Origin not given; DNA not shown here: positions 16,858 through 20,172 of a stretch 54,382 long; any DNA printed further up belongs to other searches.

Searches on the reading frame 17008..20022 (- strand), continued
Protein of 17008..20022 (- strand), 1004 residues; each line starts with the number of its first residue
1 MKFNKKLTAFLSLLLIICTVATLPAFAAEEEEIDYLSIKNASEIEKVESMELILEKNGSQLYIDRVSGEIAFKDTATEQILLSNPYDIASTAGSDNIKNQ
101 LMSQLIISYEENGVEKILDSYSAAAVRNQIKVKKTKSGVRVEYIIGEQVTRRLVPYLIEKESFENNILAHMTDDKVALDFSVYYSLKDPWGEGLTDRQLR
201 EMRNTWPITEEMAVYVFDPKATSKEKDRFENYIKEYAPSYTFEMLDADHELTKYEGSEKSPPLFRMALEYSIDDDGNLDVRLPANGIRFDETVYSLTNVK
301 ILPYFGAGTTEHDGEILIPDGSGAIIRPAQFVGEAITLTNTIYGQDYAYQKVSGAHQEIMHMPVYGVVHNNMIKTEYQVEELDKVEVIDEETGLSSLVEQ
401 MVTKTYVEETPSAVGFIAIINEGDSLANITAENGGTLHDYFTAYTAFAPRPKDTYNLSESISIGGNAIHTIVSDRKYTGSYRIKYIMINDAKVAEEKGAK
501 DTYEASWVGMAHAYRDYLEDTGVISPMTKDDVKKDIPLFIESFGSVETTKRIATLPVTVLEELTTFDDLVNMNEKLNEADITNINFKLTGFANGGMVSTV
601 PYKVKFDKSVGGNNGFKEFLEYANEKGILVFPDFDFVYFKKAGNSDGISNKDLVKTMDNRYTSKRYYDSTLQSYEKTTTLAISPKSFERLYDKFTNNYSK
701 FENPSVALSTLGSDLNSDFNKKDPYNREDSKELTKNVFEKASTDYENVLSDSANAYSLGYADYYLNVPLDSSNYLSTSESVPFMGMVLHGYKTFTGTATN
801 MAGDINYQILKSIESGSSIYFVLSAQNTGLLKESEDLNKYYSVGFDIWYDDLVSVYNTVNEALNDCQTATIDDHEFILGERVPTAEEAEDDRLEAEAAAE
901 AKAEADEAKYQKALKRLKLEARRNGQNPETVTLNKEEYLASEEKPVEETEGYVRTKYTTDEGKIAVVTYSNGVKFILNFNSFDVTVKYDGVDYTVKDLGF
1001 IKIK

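Call 33: predict_structure(alignment_id=A1)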
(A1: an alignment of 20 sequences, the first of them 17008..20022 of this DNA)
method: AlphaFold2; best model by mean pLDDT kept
length: 1004 residues; sequences in the alignment: 20
mean_pLDDT: 67.0   pTM: 0.61
mean pLDDT of the five models: 67.0, 64.3, 64.2, 53.9, 53.7
residues with pLDDT >= 90: 51; 70-90: 478; 50-70: 261; < 50: 214
segments of 3 or more residues with pLDDT < 50: 1-6, 16-33, 147-151, 257-261, 309-312, 319-324, 339-362, 450-479, 592-612, 637-646, 656-659, 664-679, 710-730, 768-782, 784-789, 835-841, 944-950
pLDDT, mean of each block of 10 residues (from residue 1): 47 47 28 56 81 87 84 81 67 65 75 73 71 81 63 81 88 84 89 81 81 87 82 83 73 59 71 83 65 64 59 54 53 55 33 26 59 68 73 69 72 70 58 61 63 32 30 40 76 65 69 77 77 82 65 58 75 90 81 36 30 64 88 60 46 52 42 41 69 76 76 34 34 72 87 66 65 37 45 64 74 78 65 49 71 89 84 81 86 84 82 80 73 75 47 73 82 89 87 91 87
secondary structure, 60 per line:
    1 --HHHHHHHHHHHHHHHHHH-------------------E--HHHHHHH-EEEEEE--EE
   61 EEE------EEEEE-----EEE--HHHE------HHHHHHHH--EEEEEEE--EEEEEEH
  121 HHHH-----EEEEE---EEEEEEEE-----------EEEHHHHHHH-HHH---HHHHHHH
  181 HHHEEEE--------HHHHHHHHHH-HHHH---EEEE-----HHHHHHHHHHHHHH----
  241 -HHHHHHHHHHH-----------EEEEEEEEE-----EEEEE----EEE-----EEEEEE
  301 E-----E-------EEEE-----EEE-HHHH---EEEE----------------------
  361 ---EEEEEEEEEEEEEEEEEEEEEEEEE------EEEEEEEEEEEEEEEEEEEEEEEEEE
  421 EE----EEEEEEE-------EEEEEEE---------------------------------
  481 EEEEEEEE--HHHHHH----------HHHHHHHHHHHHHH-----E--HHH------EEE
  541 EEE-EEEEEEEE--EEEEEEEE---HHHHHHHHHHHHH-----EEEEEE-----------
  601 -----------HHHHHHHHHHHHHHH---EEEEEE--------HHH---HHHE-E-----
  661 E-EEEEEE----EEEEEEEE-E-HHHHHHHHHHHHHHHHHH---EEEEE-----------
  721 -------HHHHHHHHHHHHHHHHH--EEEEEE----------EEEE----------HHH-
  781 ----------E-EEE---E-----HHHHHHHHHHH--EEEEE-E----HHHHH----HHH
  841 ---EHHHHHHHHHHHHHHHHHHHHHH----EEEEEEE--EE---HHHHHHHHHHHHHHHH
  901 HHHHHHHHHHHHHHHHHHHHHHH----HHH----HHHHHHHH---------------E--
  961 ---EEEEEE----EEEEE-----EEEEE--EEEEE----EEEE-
elements in order (helices of 4 or more, strands of 3 or more residues): H3-20 H43-49 E51-56 E59-63 E70-74 E80-82 H95-102 E105-111 E114-119 H120-124 E130-134 E138-145 E157-159 H160-166 H174-183 E184-187 H196-205 H207-210 E214-217 H223-236 H242-252 E264-272 E278-282 E287-289 E295-301 E315-318 E324-326 H328-331 E335-338 E364-388 E395-422 E427-433 E441-447 E481-488 H491-496 H507-520 E538-543 E545-552 E555-562 H566-578 E584-589 H612-626 E630-635 E663-668 E673-680 H684-701 E705-709 H728-744 E747-752 E763-766 E793-795 H805-815 E818-822 H829-833 H845-866 E871-877 H885-923 H935-942 E964-969 E974-978 E984-988 E991-995 E1000-1003
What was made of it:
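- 17008..20022 (-): DUF5696 protein, 1004 aa, secreted. It has an N-terminal beta-sandwich, a (beta/alpha)8-like barrel (about 481-877), a clade-specific coiled-coil insertion (878-950) and C-terminal beta strands. It is a candidate glycoside hydrolase. AF2 model with pLDDT 67 and pTM 0.61 (call 33).
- On GH129 / GH101 glycoside hydrolases (for the DUF5696 protein): The model is of moderate confidence (call 33).
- The DUF5696 model is of moderate confidence (pLDDT 67, 20-sequence alignment; call 33).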

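Call 35: fold_search(model_id=the predicted structure, library=pdb)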
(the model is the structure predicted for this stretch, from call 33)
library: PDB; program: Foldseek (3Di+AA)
matches with E <= 10: 900; with E <= 0.001: 229
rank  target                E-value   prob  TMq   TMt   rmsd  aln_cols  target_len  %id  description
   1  5opq_A                5.8e-24  1.00  0.42  0.60   9.5      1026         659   10  A 3,6-anhydro-D-galactosidase produced by Zobellia galactanivorans. This is an exo-lytic enzyme that hydrolyzes termin (released 2017-11-29)
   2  8rzk_A                9.3e-24  1.00  0.43  0.62   8.8      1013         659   11  The Michaelis complex of ZgGH129 D486N from Zobellia galactanivorans with neo-b/k-oligo-carrageenan tetrasaccharide (b (released 2024-07-31)
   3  5opq_D                1.0e-23  1.00  0.42  0.60   9.3      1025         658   10  A 3,6-anhydro-D-galactosidase produced by Zobellia galactanivorans. This is an exo-lytic enzyme that hydrolyzes termin (released 2017-11-29)
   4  5wzp_A                2.0e-18  1.00  0.42  0.65  10.1       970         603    9  Alpha-N-acetylgalactosaminidase NagBb from Bifidobacterium bifidum - ligand free (released 2017-06-07)
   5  5wzp_B                1.3e-17  1.00  0.42  0.65   9.5       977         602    9  Alpha-N-acetylgalactosaminidase NagBb from Bifidobacterium bifidum - ligand free (released 2017-06-07)
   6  5wzn_A                1.9e-17  1.00  0.42  0.63   9.6       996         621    9  Alpha-N-acetylgalactosaminidase NagBb from Bifidobacterium bifidum - GalNAc complex (released 2017-06-07)
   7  5wzq_B                3.4e-17  1.00  0.41  0.63   9.7       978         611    9  Alpha-N-acetylgalactosaminidase NagBb from Bifidobacterium bifidum - quadruple mutant (released 2017-06-07)
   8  5wzr_A                3.8e-17  1.00  0.42  0.61   9.6       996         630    9  Alpha-N-acetylgalactosaminidase NagBb from Bifidobacterium bifidum - Gal-NHAc-DNJ complex (released 2017-06-07)
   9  5wzq_A                1.1e-16  1.00  0.40  0.61   9.8       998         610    9  Alpha-N-acetylgalactosaminidase NagBb from Bifidobacterium bifidum - quadruple mutant (released 2017-06-07)
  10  5wzn_B                1.4e-16  1.00  0.40  0.61  10.0      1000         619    8  Alpha-N-acetylgalactosaminidase NagBb from Bifidobacterium bifidum - GalNAc complex (released 2017-06-07)
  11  5wzr_B                1.3e-15  1.00  0.42  0.63   9.4       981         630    8  Alpha-N-acetylgalactosaminidase NagBb from Bifidobacterium bifidum - Gal-NHAc-DNJ complex (released 2017-06-07)
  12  5a57                  8.6e-12  1.00  0.36  0.33  11.4      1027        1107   10  The structure of GH101 from Streptococcus pneumoniae TIGR4 in complex with PUGT (released 2015-09-02)
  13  5a59_A                1.9e-11  1.00  0.36  0.34  10.8      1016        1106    9  The structure of GH101 E796Q mutant from Streptococcus pneumoniae TIGR4 in complex with T-antigen (released 2015-09-02)
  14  6qev_B                2.1e-11  1.00  0.33  0.26  14.3      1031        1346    9  EngBF DARPin Fusion 4b B6 (released 2019-11-06)
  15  6sh9_B                2.3e-11  1.00  0.33  0.26  14.5      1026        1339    9  EngBF DARPin Fusion 4b D12 (released 2019-11-06)
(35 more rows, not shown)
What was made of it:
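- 17008..20022 (-): Foldseek: GH129 5opq/8rzk E 6e-24, GH129 NagBb E 2e-18, GH101 about 1e-11, then GH31 and GH36 (call 35).
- On GH129 / GH101 glycoside hydrolases (for the DUF5696 protein): Foldseek E 6e-24 to 2e-18 for GH129 (target TM 0.60-0.65) and about 1e-11 for GH101 (target TM 0.26-0.34), probability 1.0 (call 35).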

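Call 37: search_protein_families(library=pfam, alignment_id=A1, max_evalue=10)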
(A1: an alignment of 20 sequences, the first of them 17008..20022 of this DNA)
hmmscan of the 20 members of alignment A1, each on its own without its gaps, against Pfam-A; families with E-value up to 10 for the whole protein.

A. member 1, window:17008-20022:- (1004 aa): 1 family
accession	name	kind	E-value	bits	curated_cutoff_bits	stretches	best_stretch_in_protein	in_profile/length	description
PF18952.6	DUF5696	-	9.1e-133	444.4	25.6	3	415-876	135-575/612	Family of unknown function (DUF5696)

B. families by the number of members that match (of 20 scanned): 17 families
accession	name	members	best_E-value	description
PF18952.6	DUF5696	20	4.7e-151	Family of unknown function (DUF5696)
PF19773.5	DUF6259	2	0.0051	Domain of unknown function (DUF6259)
PF17564.7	DUF5470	2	0.029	Family of unknown function (DUF5470)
PF22782.1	SDE2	2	2.5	Splicing regulator SDE2, SDE2 domain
PF15496.11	DUF4646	1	0.009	Domain of unknown function (DUF4646)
PF02092.22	tRNA_synt_2f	1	0.019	Glycyl-tRNA synthetase beta subunit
PF02713.20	DUF220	1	0.019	Domain of unknown function DUF220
PF18534.6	HBD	1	0.065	Helical bundle domain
PF05178.17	Kri1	1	0.1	KRI1-like family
PF00728.28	Glyco_hydro_20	1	0.13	Glycosyl hydrolase family 20, catalytic domain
PF07631.16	PSD4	1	0.24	Protein of unknown function (DUF1592)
PF16999.10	V-ATPase_G_2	1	0.27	Vacuolar (H+)-ATPase G subunit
PF16731.10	GARP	1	0.86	Glutamic acid/alanine-rich protein of Trypanosoma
PF12572.13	DUF3752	1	0.91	Protein of unknown function (DUF3752)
PF24165.1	TMP_C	1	1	Tape measure protein C-terminal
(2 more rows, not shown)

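Call 47: search_solved_structures(query=A1, max_evalue=10, show_alignments=3)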
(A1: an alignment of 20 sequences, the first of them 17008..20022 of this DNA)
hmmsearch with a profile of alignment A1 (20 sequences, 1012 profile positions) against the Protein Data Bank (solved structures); distinct sequences matched with E-value up to 10: 2.
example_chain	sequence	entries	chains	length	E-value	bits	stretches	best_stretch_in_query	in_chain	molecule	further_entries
5wzq_A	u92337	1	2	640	3.2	8.8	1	511-630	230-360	Alpha-N-acetylgalactosaminidase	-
5wzn_A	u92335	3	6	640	3.3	8.8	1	563-630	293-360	Alpha-N-acetylgalactosaminidase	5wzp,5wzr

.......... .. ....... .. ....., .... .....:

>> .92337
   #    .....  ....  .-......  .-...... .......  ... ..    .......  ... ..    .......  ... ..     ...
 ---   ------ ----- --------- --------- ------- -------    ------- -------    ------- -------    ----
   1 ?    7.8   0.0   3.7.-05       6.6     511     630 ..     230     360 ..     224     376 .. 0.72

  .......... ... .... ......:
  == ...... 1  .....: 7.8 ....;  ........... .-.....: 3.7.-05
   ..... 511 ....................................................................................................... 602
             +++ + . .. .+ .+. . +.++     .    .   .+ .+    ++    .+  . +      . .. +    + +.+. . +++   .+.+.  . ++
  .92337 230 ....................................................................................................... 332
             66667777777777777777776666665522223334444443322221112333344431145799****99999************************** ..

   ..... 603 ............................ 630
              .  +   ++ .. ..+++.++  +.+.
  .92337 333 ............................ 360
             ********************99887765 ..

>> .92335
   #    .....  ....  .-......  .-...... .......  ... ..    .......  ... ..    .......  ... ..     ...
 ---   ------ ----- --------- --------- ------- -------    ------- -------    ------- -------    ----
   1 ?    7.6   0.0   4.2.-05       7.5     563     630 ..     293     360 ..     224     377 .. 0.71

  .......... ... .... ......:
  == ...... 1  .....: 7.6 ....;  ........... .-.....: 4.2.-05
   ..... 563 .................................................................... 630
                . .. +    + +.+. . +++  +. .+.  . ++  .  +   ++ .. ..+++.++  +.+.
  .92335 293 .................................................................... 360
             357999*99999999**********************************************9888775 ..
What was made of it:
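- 17008..20022 (-): The only PDB sequence-profile hits at E<=10 are NagBb (call 47).
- On GH129 / GH101 glycoside hydrolases (for the DUF5696 protein): The PDB profile search gives only NagBb, at E 3.2 (call 47).
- DUF5696 fold: GH129, GH101, GH31 and GH36 (call 35), plus a faint sequence-profile signal to GH129 NagBb alone (call 47).
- Tried and rejected: At E<=10 only GH129 NagBb appeared (call 47).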

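Call 55: find_encoding_contigs(protein=P0001, flank=2000, max_places=5)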
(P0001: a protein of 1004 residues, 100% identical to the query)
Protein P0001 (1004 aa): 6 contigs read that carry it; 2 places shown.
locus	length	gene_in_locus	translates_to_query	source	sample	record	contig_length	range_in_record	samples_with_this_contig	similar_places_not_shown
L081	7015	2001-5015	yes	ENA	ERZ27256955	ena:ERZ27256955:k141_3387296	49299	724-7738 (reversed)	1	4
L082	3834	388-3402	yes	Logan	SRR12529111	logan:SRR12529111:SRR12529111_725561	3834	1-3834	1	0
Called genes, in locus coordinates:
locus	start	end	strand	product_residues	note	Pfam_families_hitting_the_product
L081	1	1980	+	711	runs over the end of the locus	PF06739:SBBP (faint), PF01436:NHL (faint), PF04893:Yip1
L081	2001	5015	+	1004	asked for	PF18952:DUF5696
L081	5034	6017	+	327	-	PF00528:BPD_transp_1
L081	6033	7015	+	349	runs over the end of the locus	PF00528:BPD_transp_1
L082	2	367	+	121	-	?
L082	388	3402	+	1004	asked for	PF18952:DUF5696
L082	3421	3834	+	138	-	?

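Call 61: search_dna_similar(query=window:17008-20022:-, collection=plasmids, mode=protein, max_evalue=0.00001, max_rows=20)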
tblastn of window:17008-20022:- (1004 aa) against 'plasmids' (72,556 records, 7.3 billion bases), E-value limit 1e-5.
Records with a match: 2; places in all: 2; records where one place covers at least 80% of the query: 1.
Best place of each record, by identity: <60% 2.
By first word of the organism name: Butyrivibrio 1; Paenibacillus 1.
By predicted mobility (MOB-suite, as given by PLSDB): non-mobilizable 2.
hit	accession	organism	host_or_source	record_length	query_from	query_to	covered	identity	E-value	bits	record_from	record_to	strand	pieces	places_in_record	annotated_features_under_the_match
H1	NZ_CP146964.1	Butyrivibrio fibrisolvens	Bovinae,Bovine rumen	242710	33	877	84%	25.8%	1e-54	216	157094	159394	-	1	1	DUF5696 domain-containing protein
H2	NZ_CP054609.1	Paenibacillus cellulosilyticus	cell culture,soil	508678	264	875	61%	24.1%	2e-33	148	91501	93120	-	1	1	DUF5696 domain-containing protein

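Call 62: get_annotated_region(hit=H1, flank=12000)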
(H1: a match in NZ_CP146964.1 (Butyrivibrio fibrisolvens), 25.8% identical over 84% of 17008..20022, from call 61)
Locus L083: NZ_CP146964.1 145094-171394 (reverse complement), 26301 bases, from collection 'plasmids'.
description: Butyrivibrio fibrisolvens strain D1 plasmid pNP243, complete sequence
organism: Butyrivibrio fibrisolvens (NCBI taxid 831)
taxonomy: Bacteria; Bacillota; Clostridia; Lachnospirales; Lachnospiraceae; Butyrivibrio; Butyrivibrio fibrisolvens
host: -; source: Bovinae,Bovine rumen; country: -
typing (MOB-suite, as given by PLSDB): non-mobilizable
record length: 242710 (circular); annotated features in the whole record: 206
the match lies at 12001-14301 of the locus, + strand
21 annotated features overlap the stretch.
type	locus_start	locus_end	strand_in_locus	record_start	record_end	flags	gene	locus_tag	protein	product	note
CDS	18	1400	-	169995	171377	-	-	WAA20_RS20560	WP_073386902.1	response regulator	GO:0000160 - phosphorelay signal transduction system [Evidence IEA]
CDS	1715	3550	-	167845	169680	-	-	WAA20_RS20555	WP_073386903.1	histidine kinase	GO:0000160 - phosphorelay signal transduction system [Evidence IEA]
CDS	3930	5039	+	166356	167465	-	-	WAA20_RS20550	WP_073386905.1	glycoside hydrolase family 43 protein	-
CDS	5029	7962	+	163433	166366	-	-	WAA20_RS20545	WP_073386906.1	extracellular solute-binding protein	-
CDS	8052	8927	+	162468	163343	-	-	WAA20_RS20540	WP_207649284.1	sugar ABC transporter permease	-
CDS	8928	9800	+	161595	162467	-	-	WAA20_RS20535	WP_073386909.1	carbohydrate ABC transporter permease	GO:0008643 - carbohydrate transport [Evidence IEA]; GO:0055085 - transmembrane transport [Evidence IEA]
CDS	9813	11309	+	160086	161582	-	-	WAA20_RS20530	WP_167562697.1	NHL repeat-containing protein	-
CDS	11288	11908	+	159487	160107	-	-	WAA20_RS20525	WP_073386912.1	YIP1 family protein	-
CDS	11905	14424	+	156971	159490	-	-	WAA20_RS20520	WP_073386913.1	DUF5696 domain-containing protein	-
CDS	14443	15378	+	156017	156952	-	-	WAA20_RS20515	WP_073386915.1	sugar ABC transporter permease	-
CDS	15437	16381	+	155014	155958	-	-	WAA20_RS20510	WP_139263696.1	carbohydrate ABC transporter permease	GO:0008643 - carbohydrate transport [Evidence IEA]; GO:0055085 - transmembrane transport [Evidence IEA]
CDS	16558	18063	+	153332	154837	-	-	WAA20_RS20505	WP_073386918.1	extracellular solute-binding protein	-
CDS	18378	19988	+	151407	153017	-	-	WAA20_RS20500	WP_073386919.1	extracellular solute-binding protein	-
CDS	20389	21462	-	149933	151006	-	-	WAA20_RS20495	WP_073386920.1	J domain-containing protein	-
CDS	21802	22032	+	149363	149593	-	-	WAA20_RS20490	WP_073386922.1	hypothetical protein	-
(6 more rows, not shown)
